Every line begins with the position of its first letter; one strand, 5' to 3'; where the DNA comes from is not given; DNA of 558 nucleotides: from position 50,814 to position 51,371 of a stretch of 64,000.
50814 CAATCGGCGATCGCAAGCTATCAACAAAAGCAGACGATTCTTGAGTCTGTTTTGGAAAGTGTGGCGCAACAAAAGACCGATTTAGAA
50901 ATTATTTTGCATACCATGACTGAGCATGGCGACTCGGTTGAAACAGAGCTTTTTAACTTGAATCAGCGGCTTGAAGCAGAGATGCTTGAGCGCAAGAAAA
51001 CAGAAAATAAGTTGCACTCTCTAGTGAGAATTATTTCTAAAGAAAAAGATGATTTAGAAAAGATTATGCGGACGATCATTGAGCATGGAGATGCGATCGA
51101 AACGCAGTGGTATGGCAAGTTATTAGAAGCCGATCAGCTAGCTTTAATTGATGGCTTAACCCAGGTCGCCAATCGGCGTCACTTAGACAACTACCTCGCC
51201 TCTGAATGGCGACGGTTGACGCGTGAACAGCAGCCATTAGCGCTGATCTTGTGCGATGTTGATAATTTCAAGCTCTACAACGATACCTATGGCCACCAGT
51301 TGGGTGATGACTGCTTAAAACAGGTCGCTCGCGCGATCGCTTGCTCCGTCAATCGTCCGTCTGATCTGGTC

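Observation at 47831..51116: Unnamed 53-residue HGD repeat shared by the adenylate cyclase (2 copies) and the diguanylate cyclase (3 copies)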

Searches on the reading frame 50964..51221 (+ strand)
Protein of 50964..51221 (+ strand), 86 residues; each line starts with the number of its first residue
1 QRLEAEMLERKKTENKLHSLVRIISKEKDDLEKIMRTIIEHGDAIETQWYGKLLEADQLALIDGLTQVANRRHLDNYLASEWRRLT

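Call 61: search_solved_structures(query=window:50964-51221:+, max_evalue=10, show_alignments=5)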
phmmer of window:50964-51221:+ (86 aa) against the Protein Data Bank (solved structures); distinct sequences matched with E-value up to 10: 6.
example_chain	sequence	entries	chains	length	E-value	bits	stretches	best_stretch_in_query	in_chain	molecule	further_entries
3i5a_A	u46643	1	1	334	0.00038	24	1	56-86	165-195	Response regulator/GGDEF domain protein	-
3i5c_A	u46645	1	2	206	0.0004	24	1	57-84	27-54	Fusion of General control protein GCN4 and WSPR response regulator protein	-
3bre_A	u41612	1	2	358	0.00055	23.5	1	56-84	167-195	Probable two-component response regulator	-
3i5b_A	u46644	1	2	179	0.0012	22.4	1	62-84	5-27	WspR response regulator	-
9t28_A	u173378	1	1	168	0.0014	22.2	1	63-84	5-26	diguanylate cyclase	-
5euh_A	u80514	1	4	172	1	13.1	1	61-84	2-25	Putative GGDEF domain membrane protein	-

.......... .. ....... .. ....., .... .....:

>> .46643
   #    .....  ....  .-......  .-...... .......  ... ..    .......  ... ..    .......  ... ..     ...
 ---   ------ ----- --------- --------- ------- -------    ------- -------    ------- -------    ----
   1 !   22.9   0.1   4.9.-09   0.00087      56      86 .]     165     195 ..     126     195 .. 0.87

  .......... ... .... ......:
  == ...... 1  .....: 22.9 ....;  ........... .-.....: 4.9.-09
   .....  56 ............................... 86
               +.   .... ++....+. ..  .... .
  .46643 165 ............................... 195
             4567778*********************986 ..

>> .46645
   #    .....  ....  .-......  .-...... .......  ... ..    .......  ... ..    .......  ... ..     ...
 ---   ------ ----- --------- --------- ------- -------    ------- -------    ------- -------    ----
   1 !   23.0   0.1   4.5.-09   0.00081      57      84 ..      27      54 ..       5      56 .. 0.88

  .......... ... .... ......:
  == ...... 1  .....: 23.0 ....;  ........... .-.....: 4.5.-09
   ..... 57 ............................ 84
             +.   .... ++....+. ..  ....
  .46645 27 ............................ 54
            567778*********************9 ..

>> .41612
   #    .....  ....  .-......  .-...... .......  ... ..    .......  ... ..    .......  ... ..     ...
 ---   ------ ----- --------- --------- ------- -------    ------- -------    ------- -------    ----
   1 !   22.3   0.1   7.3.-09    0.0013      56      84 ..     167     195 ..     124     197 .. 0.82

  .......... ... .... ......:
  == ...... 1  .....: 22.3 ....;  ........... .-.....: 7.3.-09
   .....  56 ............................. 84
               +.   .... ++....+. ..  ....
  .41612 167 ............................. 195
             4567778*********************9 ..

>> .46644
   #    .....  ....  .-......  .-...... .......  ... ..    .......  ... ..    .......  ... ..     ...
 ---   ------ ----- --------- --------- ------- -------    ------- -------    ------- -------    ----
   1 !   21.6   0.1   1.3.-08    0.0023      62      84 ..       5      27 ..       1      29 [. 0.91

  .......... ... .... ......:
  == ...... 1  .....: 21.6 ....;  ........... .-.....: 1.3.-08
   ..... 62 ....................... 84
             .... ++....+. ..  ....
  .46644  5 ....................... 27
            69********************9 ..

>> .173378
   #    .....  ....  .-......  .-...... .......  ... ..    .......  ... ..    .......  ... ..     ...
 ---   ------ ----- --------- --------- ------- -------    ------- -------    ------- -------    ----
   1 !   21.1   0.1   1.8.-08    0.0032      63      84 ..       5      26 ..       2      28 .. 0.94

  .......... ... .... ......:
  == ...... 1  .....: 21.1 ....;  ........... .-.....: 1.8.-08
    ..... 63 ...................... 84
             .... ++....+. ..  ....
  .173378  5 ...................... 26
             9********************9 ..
